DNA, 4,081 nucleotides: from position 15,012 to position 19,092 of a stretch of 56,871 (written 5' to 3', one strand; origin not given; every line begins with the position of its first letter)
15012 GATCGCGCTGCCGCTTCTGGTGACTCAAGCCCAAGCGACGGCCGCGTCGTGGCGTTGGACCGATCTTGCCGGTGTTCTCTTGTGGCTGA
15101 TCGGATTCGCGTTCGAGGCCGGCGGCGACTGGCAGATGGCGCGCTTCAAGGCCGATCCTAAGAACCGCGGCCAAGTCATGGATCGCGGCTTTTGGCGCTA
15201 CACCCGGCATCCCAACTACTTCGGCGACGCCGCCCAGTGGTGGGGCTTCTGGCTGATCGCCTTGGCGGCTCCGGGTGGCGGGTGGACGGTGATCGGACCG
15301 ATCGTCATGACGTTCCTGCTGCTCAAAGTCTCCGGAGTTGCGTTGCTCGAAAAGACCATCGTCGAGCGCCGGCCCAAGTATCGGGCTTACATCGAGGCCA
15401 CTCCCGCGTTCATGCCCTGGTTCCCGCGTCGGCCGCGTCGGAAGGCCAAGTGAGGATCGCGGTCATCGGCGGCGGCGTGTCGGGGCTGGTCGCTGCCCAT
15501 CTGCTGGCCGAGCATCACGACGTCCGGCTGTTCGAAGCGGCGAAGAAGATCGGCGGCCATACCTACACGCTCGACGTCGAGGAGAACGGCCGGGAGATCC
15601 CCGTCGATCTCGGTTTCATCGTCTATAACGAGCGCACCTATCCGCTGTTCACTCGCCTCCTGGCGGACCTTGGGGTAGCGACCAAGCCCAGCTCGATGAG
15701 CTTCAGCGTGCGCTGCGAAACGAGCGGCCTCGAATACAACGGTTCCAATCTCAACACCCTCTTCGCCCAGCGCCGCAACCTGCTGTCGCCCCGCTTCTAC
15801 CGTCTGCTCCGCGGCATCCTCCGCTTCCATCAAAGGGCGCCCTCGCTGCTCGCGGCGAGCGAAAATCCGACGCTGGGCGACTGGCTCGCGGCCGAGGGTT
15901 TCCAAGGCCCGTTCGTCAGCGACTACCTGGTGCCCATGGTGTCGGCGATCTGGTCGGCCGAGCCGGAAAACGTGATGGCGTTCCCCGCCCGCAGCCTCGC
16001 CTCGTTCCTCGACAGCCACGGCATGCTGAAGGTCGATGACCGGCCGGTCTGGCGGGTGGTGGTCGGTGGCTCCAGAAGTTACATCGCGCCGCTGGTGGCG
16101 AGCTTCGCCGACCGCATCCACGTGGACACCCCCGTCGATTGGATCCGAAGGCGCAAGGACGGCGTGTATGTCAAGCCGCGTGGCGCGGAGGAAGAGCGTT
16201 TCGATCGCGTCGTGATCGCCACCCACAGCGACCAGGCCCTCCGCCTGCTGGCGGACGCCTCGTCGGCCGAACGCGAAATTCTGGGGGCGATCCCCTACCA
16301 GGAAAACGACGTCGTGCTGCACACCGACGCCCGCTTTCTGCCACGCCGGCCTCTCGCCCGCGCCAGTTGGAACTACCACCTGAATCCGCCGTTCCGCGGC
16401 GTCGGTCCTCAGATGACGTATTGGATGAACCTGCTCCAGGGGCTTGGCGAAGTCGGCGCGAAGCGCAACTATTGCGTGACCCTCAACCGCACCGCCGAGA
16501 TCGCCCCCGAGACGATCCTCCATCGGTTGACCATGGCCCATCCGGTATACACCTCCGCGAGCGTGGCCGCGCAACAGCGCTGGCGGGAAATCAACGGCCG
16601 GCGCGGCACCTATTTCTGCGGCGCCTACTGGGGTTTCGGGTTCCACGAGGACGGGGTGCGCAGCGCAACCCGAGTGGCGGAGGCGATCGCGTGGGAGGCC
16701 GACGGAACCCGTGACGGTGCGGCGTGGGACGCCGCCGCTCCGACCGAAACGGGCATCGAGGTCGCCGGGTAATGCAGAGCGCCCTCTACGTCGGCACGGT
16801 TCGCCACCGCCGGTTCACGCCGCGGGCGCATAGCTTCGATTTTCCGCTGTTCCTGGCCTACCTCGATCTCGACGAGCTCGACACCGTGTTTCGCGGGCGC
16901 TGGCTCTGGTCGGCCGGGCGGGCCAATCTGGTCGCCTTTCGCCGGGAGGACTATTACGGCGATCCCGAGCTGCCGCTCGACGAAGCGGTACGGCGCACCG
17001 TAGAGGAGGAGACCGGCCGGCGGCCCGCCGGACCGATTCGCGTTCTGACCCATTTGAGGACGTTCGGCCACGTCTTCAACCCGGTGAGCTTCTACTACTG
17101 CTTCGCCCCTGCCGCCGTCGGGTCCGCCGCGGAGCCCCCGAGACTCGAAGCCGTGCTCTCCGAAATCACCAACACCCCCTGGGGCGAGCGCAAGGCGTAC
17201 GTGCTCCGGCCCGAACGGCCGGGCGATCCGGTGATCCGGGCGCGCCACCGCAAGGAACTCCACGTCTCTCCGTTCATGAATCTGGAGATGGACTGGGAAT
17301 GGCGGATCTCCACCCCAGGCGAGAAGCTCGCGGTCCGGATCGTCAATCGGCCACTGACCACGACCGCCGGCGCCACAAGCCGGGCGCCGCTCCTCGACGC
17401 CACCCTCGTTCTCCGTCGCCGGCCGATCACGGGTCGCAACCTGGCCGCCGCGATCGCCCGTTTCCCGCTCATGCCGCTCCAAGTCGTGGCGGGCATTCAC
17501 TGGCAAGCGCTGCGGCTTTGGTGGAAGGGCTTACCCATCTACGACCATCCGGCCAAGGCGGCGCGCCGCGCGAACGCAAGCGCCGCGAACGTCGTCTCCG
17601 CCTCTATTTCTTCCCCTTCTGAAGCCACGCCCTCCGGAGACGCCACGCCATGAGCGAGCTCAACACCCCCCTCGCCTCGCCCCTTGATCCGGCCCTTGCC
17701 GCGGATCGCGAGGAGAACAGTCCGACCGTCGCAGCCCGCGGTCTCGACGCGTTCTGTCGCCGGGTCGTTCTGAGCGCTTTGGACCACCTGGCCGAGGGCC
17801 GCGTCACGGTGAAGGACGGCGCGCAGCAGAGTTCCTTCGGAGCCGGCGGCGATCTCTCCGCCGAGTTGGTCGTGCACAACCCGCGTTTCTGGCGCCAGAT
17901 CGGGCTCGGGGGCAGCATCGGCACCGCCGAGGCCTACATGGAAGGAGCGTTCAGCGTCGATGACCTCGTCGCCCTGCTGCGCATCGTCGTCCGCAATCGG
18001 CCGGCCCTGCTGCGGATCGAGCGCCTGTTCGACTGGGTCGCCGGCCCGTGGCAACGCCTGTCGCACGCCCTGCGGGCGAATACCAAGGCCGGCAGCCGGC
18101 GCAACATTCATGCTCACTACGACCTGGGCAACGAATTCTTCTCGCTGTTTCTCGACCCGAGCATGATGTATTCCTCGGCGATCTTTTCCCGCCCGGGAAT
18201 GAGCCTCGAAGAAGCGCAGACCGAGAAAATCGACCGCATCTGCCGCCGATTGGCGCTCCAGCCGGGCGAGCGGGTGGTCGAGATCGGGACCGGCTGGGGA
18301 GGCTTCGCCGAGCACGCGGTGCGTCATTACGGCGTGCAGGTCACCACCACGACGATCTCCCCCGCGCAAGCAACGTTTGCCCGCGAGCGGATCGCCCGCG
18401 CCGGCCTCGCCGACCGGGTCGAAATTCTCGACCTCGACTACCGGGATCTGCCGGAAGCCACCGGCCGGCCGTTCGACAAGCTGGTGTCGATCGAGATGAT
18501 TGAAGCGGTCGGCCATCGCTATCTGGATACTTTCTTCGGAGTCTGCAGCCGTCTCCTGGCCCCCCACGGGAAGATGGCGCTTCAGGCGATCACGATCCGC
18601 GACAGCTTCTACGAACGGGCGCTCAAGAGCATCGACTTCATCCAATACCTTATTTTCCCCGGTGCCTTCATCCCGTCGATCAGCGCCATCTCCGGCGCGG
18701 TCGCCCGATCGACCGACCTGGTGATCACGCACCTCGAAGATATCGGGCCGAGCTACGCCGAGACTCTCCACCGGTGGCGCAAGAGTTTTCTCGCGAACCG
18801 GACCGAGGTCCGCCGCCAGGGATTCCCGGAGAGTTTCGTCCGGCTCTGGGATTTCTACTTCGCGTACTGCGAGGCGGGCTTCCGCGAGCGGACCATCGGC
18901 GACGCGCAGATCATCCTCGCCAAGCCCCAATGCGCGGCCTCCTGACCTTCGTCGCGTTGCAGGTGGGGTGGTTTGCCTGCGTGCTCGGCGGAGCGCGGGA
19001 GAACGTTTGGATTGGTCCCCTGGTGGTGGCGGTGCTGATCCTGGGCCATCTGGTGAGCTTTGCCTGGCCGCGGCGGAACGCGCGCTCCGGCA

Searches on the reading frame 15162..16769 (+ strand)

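Call 69: search_protein_families(library=pfam, proteins=[window:15162-16769:+], max_evalue=0.00001)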
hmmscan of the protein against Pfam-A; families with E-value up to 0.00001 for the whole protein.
window:15162-16769:+ (536 aa): 3 families
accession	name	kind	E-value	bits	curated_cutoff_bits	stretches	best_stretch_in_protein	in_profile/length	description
PF01593.30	Amino_oxidase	-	5e-24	85.8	19.8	1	106-392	1-295/443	Flavin containing amine oxidoreductase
PF13450.12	NAD_binding_8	-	1.5e-13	51.2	21.9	1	101-170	1-68/68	NAD(P)-binding Rossmann-like domain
PF01266.30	DAO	-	8.5e-07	29.2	27.9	0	98-134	1-38/353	FAD dependent oxidoreductase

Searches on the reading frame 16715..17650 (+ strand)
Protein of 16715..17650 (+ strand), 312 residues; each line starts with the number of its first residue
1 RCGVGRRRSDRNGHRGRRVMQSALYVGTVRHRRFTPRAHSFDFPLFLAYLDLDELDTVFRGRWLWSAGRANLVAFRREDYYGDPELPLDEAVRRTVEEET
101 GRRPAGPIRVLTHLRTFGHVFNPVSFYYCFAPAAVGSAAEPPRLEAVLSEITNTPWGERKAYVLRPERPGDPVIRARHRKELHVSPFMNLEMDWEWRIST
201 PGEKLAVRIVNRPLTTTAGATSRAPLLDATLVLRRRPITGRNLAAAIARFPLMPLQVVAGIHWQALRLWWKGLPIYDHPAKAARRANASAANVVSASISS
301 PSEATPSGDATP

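Call 69: search_protein_families(library=pfam, proteins=[window:16715-17650:+], max_evalue=0.00001)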
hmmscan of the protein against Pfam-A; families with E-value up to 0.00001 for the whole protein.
window:16715-17650:+ (312 aa): 1 family
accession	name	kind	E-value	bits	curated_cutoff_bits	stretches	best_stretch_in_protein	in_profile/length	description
PF07103.16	DUF1365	-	1.3e-77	261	25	1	24-280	1-234/235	Protein of unknown function (DUF1365)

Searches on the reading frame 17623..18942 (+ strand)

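Call 69: search_protein_families(library=pfam, proteins=[window:17623-18942:+], max_evalue=0.00001)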
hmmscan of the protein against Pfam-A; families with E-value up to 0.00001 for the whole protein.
window:17623-18942:+ (440 aa): 5 families
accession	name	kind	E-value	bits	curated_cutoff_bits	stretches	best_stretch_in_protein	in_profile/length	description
PF02353.26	CMAS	-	7.5e-80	268.6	27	1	158-426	6-269/273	Mycolic acid cyclopropane synthetase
PF13649.12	Methyltransf_25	-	3.5e-12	47.3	27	1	218-316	1-97/97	Methyltransferase domain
PF08241.18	Methyltransf_11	-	8.4e-10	39.6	21.2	1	219-319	1-94/95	Methyltransferase domain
PF08242.18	Methyltransf_12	-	2e-09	38.5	30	1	219-317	1-97/98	Methyltransferase domain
PF13489.12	Methyltransf_23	-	9e-08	32.5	27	1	200-351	6-143/164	Methyltransferase domain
